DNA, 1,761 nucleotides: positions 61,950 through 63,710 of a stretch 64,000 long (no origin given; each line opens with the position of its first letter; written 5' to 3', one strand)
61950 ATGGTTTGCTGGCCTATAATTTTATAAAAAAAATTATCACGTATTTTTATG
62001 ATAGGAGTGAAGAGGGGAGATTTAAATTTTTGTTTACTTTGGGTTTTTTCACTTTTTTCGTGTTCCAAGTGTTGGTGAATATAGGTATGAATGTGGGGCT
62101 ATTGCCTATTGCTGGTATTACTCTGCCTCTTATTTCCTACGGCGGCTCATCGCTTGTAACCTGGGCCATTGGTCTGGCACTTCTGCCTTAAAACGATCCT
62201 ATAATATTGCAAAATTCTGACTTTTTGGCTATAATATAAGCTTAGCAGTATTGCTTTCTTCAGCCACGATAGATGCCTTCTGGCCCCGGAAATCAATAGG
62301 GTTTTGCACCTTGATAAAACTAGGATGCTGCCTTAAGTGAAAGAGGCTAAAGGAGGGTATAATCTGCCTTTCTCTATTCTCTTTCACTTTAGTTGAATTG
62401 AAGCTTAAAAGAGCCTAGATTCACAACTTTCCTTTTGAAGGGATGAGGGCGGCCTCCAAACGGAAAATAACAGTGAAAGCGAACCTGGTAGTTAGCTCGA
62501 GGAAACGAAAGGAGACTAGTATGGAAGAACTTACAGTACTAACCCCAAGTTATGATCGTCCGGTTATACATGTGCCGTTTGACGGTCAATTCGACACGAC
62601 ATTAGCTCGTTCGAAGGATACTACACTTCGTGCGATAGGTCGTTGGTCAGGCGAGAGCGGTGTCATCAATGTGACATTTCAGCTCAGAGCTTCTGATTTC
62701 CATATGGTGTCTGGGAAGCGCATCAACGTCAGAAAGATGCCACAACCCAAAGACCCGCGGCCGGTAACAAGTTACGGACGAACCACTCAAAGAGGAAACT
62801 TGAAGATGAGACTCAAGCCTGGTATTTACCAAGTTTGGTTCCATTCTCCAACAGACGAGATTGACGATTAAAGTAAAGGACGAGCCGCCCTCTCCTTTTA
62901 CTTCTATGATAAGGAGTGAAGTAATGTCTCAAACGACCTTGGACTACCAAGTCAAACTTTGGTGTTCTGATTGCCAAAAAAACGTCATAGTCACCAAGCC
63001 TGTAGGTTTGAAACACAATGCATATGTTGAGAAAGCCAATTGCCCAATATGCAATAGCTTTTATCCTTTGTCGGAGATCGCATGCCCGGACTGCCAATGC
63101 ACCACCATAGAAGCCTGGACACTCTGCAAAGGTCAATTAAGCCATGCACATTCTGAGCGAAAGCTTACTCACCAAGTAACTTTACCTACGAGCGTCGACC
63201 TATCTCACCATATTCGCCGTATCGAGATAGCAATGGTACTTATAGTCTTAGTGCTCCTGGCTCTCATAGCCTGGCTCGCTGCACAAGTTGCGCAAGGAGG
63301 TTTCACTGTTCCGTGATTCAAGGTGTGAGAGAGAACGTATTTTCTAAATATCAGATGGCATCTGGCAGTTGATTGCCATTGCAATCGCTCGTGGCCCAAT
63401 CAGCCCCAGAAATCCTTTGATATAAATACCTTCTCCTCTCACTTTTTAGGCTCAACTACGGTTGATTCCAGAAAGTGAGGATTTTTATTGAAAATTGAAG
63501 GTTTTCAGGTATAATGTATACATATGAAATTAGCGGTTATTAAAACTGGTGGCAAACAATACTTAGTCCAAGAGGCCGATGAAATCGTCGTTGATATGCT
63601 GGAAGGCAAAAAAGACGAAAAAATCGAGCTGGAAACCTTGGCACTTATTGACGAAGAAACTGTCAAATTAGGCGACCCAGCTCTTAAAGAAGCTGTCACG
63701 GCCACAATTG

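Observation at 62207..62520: Leader of about 280 nt with alternative-pairing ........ repeats: candidate cis-regulatory RNA or small RNA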

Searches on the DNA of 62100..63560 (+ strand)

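Call 4: search_rna_families(source=window, start=62100, end=63560, threshold=evalue, max_evalue=10, show_alignments=3)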
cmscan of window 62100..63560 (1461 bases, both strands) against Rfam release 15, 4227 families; matches with E-value up to 10: 3.
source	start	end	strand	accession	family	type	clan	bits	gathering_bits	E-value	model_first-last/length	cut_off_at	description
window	63309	63460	+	RF00908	MIR529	Gene; miRNA;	-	18.6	75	0.4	1-131/131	no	MIR529 microRNA precursor family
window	62645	62730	-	RF01127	sR42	Gene; snRNA; snoRNA; CD-box;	-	16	38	0.57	1-63/63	no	Small nucleolar RNA sR42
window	62332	62392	+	RF04079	MIR161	Gene; miRNA;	-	15.1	90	8.7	17-123/136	no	MIR161 microRNA precursor family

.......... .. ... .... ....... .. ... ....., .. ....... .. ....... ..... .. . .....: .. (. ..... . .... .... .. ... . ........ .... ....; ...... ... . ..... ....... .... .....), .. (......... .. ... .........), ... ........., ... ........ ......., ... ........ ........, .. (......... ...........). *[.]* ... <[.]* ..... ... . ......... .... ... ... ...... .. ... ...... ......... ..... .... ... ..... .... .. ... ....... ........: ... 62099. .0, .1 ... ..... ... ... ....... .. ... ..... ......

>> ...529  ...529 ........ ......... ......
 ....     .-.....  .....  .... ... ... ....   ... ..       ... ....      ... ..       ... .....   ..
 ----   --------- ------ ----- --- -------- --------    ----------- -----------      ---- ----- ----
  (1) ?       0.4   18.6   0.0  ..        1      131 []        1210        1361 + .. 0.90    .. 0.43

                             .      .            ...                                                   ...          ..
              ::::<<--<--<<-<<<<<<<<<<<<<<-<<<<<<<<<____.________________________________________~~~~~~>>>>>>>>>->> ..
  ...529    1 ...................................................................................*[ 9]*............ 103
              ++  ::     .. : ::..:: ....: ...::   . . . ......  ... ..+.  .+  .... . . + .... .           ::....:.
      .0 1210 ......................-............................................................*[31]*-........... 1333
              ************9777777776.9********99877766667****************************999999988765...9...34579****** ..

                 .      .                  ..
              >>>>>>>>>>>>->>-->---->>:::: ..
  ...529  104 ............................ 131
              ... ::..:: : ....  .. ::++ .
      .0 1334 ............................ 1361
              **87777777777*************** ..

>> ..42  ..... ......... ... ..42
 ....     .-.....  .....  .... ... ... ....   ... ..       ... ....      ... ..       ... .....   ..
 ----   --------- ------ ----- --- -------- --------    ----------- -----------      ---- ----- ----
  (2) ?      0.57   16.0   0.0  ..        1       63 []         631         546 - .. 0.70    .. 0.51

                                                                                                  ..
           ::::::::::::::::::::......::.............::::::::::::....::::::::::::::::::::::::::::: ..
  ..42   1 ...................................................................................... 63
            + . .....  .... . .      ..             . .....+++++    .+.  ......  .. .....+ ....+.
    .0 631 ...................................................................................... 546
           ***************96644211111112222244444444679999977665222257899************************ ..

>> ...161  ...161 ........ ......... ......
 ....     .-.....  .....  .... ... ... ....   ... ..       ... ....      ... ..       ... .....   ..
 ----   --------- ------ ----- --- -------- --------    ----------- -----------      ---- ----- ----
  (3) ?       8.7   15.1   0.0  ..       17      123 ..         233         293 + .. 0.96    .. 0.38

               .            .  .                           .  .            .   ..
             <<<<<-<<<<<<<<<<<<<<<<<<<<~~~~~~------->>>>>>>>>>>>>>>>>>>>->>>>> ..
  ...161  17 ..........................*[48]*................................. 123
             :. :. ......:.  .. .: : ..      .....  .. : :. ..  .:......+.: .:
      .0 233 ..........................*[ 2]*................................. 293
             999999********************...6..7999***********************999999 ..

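Call 27: search_dna_similar(query=window:62192-63523:+, collection=phages, mode=distant, max_evalue=0.01)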
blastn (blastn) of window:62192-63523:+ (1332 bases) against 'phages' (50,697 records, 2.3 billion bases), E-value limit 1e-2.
No match.

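Call 62: search_dna_similar(query=window:62192-63523:+, collection=plasmids, mode=distant, max_evalue=0.01)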
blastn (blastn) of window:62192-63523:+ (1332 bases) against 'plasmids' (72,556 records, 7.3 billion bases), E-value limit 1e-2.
No match.
